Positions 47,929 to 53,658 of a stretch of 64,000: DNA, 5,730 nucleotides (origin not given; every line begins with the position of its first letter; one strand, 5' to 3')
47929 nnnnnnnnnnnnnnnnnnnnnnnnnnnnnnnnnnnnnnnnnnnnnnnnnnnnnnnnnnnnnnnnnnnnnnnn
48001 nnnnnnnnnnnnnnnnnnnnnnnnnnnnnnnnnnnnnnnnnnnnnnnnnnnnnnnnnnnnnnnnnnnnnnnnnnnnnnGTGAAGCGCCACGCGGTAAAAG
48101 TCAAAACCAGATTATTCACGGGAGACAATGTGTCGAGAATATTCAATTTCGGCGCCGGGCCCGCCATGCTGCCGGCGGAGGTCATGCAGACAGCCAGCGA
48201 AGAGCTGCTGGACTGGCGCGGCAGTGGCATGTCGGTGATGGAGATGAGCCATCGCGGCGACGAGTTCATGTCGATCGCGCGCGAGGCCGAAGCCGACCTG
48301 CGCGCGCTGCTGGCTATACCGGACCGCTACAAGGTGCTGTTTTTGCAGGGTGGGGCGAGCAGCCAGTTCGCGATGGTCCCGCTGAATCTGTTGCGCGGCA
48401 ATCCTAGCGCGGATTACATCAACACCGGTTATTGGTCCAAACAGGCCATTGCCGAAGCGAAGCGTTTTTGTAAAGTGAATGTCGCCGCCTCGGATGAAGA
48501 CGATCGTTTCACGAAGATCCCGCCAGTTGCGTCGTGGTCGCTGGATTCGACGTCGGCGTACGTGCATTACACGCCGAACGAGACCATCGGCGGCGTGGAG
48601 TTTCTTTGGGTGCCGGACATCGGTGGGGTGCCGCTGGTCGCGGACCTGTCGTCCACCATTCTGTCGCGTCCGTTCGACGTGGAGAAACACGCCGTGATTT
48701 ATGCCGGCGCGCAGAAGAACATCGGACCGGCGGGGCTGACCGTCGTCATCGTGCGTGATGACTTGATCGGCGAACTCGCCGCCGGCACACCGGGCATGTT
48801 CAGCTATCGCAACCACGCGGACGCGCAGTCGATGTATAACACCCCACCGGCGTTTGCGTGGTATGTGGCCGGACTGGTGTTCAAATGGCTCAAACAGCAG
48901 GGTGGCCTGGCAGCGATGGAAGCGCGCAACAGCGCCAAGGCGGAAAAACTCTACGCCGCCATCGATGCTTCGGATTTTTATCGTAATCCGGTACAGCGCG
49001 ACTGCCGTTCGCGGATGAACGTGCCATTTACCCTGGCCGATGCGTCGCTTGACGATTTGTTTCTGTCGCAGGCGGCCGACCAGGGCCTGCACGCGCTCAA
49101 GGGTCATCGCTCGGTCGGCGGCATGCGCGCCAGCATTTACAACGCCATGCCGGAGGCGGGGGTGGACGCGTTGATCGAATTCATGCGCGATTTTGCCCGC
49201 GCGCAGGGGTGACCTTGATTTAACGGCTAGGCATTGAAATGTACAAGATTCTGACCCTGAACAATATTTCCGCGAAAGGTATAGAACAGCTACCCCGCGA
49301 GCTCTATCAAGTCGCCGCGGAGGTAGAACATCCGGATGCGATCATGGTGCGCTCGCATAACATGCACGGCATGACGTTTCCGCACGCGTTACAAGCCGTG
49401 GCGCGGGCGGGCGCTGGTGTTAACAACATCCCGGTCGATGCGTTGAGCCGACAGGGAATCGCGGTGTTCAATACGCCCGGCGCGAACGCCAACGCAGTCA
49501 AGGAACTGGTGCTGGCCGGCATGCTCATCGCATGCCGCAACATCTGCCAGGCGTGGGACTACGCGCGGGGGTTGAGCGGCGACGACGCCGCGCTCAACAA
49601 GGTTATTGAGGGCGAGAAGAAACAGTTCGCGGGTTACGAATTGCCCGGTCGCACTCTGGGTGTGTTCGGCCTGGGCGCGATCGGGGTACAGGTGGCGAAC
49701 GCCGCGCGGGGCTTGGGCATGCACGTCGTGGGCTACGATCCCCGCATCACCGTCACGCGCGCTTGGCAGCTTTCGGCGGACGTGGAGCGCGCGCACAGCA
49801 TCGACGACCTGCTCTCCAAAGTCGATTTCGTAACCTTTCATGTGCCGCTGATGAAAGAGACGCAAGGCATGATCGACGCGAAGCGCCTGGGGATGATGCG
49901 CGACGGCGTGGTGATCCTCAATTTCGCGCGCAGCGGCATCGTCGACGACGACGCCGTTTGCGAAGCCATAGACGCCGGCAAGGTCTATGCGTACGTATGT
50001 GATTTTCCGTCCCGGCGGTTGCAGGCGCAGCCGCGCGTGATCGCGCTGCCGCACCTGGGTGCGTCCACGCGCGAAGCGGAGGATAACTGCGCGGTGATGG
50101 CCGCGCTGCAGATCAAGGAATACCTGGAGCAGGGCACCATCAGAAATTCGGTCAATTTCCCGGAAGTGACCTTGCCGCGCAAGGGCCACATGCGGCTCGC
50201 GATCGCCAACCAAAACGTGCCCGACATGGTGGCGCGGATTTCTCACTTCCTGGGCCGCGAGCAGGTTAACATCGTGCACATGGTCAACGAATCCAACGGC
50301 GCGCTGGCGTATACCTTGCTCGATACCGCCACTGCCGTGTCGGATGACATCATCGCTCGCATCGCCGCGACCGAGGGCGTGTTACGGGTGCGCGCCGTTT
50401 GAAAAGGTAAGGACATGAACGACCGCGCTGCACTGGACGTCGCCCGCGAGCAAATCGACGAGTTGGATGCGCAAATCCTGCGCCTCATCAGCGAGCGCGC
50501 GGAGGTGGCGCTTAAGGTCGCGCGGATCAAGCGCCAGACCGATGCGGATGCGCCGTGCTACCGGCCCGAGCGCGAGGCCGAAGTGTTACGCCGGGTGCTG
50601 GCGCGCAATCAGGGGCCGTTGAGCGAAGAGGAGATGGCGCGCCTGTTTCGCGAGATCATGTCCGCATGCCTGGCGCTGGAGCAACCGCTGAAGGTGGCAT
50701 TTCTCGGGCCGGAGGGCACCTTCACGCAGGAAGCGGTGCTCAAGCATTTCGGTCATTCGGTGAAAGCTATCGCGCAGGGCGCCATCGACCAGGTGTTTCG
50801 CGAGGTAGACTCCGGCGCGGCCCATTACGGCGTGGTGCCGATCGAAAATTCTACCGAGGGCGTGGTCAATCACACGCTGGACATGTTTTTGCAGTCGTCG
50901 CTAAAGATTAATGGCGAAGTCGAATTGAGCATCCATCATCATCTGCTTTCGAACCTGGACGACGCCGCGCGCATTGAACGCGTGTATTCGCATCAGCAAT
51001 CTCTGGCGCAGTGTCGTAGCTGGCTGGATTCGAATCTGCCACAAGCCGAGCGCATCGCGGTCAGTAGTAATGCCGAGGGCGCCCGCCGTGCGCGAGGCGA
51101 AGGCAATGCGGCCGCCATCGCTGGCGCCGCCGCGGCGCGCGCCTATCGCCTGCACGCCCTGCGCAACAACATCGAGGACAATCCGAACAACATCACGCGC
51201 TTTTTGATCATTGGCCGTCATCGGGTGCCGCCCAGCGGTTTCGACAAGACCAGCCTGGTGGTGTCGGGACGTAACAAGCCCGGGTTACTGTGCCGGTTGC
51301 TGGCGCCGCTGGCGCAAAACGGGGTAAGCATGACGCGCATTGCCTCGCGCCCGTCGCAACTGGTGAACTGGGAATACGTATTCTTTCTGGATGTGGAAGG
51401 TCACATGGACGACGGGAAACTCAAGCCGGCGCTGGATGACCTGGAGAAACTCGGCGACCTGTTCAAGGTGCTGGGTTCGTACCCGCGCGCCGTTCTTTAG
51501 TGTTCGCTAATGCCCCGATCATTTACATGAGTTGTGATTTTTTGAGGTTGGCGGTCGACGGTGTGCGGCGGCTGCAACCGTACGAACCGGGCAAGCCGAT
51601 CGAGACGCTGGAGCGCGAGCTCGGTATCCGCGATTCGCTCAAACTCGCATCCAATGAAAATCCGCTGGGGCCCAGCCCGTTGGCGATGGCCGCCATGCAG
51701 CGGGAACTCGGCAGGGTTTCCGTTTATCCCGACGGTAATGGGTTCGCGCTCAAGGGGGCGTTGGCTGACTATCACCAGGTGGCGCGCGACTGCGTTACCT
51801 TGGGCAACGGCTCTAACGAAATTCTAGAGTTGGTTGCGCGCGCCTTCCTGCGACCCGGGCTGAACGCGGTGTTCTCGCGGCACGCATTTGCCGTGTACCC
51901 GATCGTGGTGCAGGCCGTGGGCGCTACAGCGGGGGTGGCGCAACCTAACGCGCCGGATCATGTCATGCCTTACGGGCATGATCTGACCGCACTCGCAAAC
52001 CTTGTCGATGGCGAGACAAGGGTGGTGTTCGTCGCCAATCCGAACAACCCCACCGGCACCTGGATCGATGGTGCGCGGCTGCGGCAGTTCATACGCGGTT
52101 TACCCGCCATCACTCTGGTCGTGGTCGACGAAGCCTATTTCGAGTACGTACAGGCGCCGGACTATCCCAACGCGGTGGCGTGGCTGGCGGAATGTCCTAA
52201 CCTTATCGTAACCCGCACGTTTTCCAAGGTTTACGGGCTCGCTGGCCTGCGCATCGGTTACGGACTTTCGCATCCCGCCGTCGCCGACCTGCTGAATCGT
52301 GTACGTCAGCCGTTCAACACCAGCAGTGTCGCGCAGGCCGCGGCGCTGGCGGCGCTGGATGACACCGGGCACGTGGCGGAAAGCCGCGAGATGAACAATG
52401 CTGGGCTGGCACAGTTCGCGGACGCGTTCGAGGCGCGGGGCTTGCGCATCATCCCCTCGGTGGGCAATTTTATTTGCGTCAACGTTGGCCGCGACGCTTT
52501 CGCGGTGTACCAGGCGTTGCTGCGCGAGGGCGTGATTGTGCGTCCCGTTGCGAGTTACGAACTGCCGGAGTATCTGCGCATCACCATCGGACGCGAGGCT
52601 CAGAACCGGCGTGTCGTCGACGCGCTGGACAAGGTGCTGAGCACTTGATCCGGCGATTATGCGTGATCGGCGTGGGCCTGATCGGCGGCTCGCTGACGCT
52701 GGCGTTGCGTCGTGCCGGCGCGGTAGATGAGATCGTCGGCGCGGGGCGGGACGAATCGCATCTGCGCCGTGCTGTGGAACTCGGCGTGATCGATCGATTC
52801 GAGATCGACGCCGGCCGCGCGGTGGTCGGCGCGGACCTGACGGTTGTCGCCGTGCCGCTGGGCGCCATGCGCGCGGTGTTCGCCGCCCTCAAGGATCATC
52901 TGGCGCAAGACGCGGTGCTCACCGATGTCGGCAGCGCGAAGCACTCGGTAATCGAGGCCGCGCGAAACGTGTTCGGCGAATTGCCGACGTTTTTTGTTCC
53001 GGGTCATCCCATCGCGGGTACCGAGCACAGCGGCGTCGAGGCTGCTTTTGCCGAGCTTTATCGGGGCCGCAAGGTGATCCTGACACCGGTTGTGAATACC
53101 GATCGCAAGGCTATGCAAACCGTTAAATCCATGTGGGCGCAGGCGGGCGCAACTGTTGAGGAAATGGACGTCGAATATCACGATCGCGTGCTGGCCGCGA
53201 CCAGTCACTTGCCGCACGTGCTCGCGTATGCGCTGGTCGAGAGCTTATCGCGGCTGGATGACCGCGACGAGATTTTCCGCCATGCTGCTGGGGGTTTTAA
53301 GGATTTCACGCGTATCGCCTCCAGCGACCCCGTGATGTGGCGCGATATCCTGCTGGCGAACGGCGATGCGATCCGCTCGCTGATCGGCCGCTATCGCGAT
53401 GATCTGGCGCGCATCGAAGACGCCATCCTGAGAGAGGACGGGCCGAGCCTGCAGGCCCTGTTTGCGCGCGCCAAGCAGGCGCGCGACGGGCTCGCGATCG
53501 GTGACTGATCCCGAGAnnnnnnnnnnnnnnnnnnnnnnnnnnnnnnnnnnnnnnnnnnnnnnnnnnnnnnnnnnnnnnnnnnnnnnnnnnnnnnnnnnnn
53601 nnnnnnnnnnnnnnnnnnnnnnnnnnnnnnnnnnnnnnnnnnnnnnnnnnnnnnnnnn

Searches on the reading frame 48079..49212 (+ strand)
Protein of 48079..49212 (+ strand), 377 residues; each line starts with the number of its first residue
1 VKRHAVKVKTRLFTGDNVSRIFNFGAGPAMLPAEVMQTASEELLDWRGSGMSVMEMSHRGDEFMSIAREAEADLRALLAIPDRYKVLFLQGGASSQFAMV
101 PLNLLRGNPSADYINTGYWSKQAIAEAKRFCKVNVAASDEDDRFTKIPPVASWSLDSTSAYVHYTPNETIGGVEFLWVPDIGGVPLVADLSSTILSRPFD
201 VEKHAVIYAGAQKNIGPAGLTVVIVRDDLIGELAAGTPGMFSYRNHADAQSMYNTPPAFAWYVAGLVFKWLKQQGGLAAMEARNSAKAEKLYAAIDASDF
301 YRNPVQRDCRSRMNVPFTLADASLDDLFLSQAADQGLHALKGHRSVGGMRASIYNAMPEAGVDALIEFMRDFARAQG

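Call 12: search_protein_families(library=ncbifam, proteins=[window:48079-49212:+], max_evalue=1e-8)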
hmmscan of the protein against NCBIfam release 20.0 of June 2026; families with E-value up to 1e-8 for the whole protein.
window:48079-49212:+ (377 aa): 4 families
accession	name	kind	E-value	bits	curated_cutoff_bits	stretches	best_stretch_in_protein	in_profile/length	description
NF003764.0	PRK05355.1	equivalog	6.4e-168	558.2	253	1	19-376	2-356/357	3-phosphoserine/phosphohydroxythreonine transaminase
TIGR01364.1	serC_1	equivalog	1e-156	521.3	443.6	1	21-374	1-356/358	phosphoserine transaminase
NF009112.0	PRK12462.1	equivalog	7.4e-119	396.8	563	1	22-375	7-363/365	phosphoserine transaminase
TIGR01366.1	serC_3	equivalog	3.5e-11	42.9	401.65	1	23-318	6-299/361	phosphoserine transaminase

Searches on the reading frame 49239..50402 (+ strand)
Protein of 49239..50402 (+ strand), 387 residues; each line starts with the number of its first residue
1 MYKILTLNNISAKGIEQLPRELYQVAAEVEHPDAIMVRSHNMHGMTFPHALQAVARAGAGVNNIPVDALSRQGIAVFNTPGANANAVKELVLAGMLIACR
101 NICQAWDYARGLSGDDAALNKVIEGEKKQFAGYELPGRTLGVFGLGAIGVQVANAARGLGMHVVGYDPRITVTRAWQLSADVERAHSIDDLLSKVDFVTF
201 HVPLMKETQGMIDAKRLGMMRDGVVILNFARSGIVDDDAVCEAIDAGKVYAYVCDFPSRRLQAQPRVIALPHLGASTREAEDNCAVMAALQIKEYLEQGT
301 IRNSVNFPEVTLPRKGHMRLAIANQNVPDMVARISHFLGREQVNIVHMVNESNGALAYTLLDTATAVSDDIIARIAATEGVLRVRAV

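Call 12: search_protein_families(library=ncbifam, proteins=[window:49239-50402:+], max_evalue=1e-8)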
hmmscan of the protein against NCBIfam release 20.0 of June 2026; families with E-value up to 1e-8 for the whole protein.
window:49239-50402:+ (387 aa): 21 families
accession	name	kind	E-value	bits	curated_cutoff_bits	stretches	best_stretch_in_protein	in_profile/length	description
TIGR01327.1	PGDH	equivalog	6.6e-77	259.5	454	1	25-312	34-317/525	phosphoglycerate dehydrogenase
NF008759.0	PRK11790.1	equivalog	1e-59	202.2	404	1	48-386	74-408/410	phosphoglycerate dehydrogenase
NF009714.1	PRK13243.1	equivalog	8.9e-39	133.7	455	1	50-295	67-312/332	glyoxylate reductase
NF005069.0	PRK06487.1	equivalog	4.3e-31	108.2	448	1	48-300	67-315/320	2-hydroxyacid dehydrogenase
NF041369.1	Dhydh_Halo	equivalog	5.4e-29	101.4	400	1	49-305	55-304/305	D-2-hydroxyacid dehydrogenase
NF011938.0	PRK15409.1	equivalog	6.5e-28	97.7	492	1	49-309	65-321/324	glyoxylate/hydroxypyruvate reductase GhrB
NF006263.0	PRK08410.1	equivalog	2.4e-26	92.9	389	1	49-255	62-256/311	D-2-hydroxyacid dehydrogenase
NF005750.0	PRK07574.1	equivalog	4.5e-26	91.8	329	1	51-255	115-309/386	NAD-dependent formate dehydrogenase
NF001309.0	PRK00257.1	equivalog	2.1e-23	82.9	434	1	129-273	108-255/379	4-phosphoerythronate dehydrogenase PdxB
NF005027.0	PRK06436.1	equivalog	1.4e-22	80.2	261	1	50-305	52-288/303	2-hydroxyacid dehydrogenase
NF000492.1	vanH_gen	exception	2.6e-22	79.3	540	1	57-250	73-245/312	D-lactate dehydrogenase VanH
NF005387.0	PRK06932.1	equivalog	2.6e-22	79.2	492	1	50-252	65-255/314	2-hydroxyacid dehydrogenase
NF000112.1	vanH-Amyco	exception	4.8e-20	72.1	625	1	56-250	101-274/348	VanH-AOV family D-lactate dehydrogenase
NF011966.0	PRK15438.1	equivalog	4.8e-18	65.4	687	1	131-255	110-232/378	4-phosphoerythronate dehydrogenase PdxB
NF000128.1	vanH-Sc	exception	5.1e-18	65.3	650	1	57-251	93-266/337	D-lactate dehydrogenase VanH-Sc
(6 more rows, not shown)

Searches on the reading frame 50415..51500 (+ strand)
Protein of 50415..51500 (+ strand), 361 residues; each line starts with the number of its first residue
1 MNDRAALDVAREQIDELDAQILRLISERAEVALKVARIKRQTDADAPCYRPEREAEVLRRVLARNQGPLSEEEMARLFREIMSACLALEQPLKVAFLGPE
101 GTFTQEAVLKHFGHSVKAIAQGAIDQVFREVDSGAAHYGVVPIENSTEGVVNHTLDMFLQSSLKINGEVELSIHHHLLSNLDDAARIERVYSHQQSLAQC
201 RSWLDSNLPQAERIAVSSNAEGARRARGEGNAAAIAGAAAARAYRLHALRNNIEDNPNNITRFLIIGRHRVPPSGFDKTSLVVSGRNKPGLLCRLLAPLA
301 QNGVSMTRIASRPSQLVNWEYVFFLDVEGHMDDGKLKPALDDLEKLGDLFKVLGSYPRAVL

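Call 12: search_protein_families(library=ncbifam, proteins=[window:50415-51500:+], max_evalue=1e-8)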
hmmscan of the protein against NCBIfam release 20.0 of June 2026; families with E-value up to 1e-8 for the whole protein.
window:50415-51500:+ (361 aa): 12 families
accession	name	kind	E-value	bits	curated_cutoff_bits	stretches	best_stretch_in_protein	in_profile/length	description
NF008865.0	PRK11898.1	equivalog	9.8e-77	257.9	219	1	92-358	2-278/284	prephenate dehydratase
NF007910.0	PRK10622.1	equivalog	2.2e-52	178.3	577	1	4-358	4-377/386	bifunctional chorismate mutase/prephenate dehydratase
NF008866.0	PRK11899.1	equivalog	4e-49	167.4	359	1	91-359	5-276/283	prephenate dehydratase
TIGR01807.1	CM_P2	equivalog_domain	1e-26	93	69.55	1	9-82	3-76/76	chorismate mutase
NF009239.0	PRK12595.1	equivalog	3e-16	59.3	279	1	6-90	5-87/360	bifunctional 3-deoxy-7-phosphoheptulonate synthase/chorismate mutase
TIGR01801.1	CM_A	equivalog_domain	2.8e-15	56.4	106.35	1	6-90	5-87/102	chorismate mutase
NF004695.0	PRK06034.1-1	equivalog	2.3e-14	53.4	311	1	6-115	12-122/267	hypothetical protein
NF004698.0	PRK06034.1-4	equivalog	1.3e-11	44.4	349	1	5-147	8-152/287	hypothetical protein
NF004697.0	PRK06034.1-3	equivalog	8e-10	38.4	355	1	6-121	10-125/283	hypothetical protein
TIGR01805.1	CM_mono_grmpos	equivalog_domain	1.1e-09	38.4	71.2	1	7-84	1-76/81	chorismate mutase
NF008400.0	PRK11199.1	equivalog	1.5e-09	37.3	273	1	6-89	4-86/374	bifunctional chorismate mutase/prephenate dehydrogenase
TIGR01791.2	CM_archaeal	equivalog_domain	3.4e-09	36.6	66.95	1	8-84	2-77/83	chorismate mutase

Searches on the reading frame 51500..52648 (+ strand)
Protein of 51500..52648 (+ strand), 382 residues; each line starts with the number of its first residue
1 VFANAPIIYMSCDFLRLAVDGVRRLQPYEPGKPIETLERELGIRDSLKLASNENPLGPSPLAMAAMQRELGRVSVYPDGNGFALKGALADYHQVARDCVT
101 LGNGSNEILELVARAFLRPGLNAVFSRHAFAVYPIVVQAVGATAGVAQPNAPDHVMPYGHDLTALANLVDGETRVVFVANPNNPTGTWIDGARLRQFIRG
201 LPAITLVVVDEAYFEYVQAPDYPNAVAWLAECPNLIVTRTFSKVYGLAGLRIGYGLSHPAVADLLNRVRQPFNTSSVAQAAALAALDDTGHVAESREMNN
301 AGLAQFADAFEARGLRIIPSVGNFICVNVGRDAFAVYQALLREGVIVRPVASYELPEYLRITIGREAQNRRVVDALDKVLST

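Call 12: search_protein_families(library=ncbifam, proteins=[window:51500-52648:+], max_evalue=1e-8)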
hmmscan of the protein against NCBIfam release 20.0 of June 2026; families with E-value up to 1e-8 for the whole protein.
window:51500-52648:+ (382 aa): 43 families (the best 25 are shown)
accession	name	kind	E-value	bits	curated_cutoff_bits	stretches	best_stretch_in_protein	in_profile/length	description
TIGR01141.1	hisC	equivalog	1.3e-101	340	276.55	1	21-378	3-348/349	histidinol-phosphate transaminase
NF003496.0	PRK05166.1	equivalog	4e-93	312.1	540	1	15-380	7-370/373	histidinol-phosphate transaminase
NF002878.0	PRK03321.1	subfamily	1.1e-82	277.6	374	1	22-379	9-348/352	histidinol-phosphate transaminase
NF006014.0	PRK08153.1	equivalog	2.9e-68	230.4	510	1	35-381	24-365/370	pyridoxal phosphate-dependent aminotransferase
NF002877.0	PRK03317.1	equivalog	1.4e-61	208.4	409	1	47-381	34-368/374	histidinol-phosphate transaminase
TIGR01140.1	L_thr_O3P_dcar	equivalog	8.3e-60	202.6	290.55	1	45-376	18-330/331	threonine-phosphate decarboxylase CobD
NF006580.0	PRK09105.1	subfamily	3.4e-54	184.1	444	1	45-380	47-371/375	pyridoxal phosphate-dependent aminotransferase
NF051461.1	pyoverd_PtaA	equivalog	1.1e-52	178.9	500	1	44-376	34-356/359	pyoverdine biosynthesis transaminase PtaA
NF002726.0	PRK02610.1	equivalog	7.4e-51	173.2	391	1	23-380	10-369/374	histidinol-phosphate transaminase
NF005915.1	PRK07908.1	equivalog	2.1e-32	112.8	360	1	49-376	17-331/332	Rv2231c family histidinol phosphate aminotransferase CobC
NF041364.1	GntC_guanitoxin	equivalog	3e-31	108.6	415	1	83-378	41-352/356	guanitoxin biosynthesis PLP-dependent (S)-gamma-hydroxy-L-arginine cyclodehydratase GntC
NF006225.0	PRK08354.1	equivalog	1.9e-30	106.4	288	1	99-379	63-315/318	putative aminotransferase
NF053748.1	bifunc_CobBC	exception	8.4e-28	97.2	950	1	50-376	486-796/797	bifunctional hydrogenobyrinic acid a,c-diamide synthase/histidinol phosphate aminotransferase CobBC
NF004870.0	PRK06225.1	equivalog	1.1e-24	86.9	351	1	45-349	29-339/380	pyridoxal phosphate-dependent aminotransferase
TIGR03947.1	viomycin_VioD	equivalog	1e-18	67.4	390.9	1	84-364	56-342/359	capreomycidine synthase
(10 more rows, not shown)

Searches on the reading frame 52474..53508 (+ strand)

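Call 12: search_protein_families(library=ncbifam, proteins=[window:52474-53508:+], max_evalue=1e-8)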
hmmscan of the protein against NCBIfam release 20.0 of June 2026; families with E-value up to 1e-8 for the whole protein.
window:52474-53508:+ (344 aa): 18 families
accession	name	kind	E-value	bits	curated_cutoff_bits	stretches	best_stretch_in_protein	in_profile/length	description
NF011381.1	PRK14806.1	equivalog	2.2e-108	363.4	902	1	58-338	2-282/733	bifunctional prephenate dehydrogenase/3-phosphoshikimate 1-carboxyvinyltransferase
NF005694.0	PRK07502.1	equivalog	3.4e-95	318.9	409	1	58-339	5-287/310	prephenate/arogenate dehydrogenase family protein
NF005107.0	PRK06545.1-5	equivalog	1e-67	228.7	414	1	62-341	5-285/367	prephenate dehydrogenase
NF006307.0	PRK08507.1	equivalog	5.5e-63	212.7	295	1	62-337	3-272/275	prephenate dehydrogenase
NF005650.0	PRK07417.1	equivalog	1.9e-55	188.2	290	1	61-338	3-276/281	prephenate/arogenate dehydrogenase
NF005105.0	PRK06545.1-3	equivalog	1.5e-54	185.2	524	1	61-342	4-287/367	prephenate dehydrogenase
NF005104.0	PRK06545.1-1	equivalog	2.4e-48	165.1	713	1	60-342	3-285/366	prephenate dehydrogenase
NF005106.0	PRK06545.1-4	equivalog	4.1e-46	157.9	569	1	61-342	3-285/363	prephenate dehydrogenase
NF005112.0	PRK06545.2-4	subfamily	3.8e-45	154.5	294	1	59-321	2-252/356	prephenate dehydrogenase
NF005111.0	PRK06545.2-3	equivalog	1e-44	153.1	344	1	57-324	11-271/371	prephenate dehydrogenase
NF005108.0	PRK06545.1-6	equivalog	4.1e-41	141.1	327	1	57-337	8-281/321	prephenate dehydrogenase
NF005109.0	PRK06545.2-1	equivalog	2.4e-38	132.2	397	1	60-318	2-249/361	prephenate dehydrogenase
NF005110.0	PRK06545.2-2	equivalog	5.9e-29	101.5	385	1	58-313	69-318/423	prephenate dehydrogenase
NF005113.0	PRK06545.2-5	equivalog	4.6e-22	78.5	497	1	226-332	186-291/378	prephenate dehydrogenase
NF006409.0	PRK08655.1-3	equivalog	3.9e-17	62.7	310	1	66-294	8-225/290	prephenate dehydrogenase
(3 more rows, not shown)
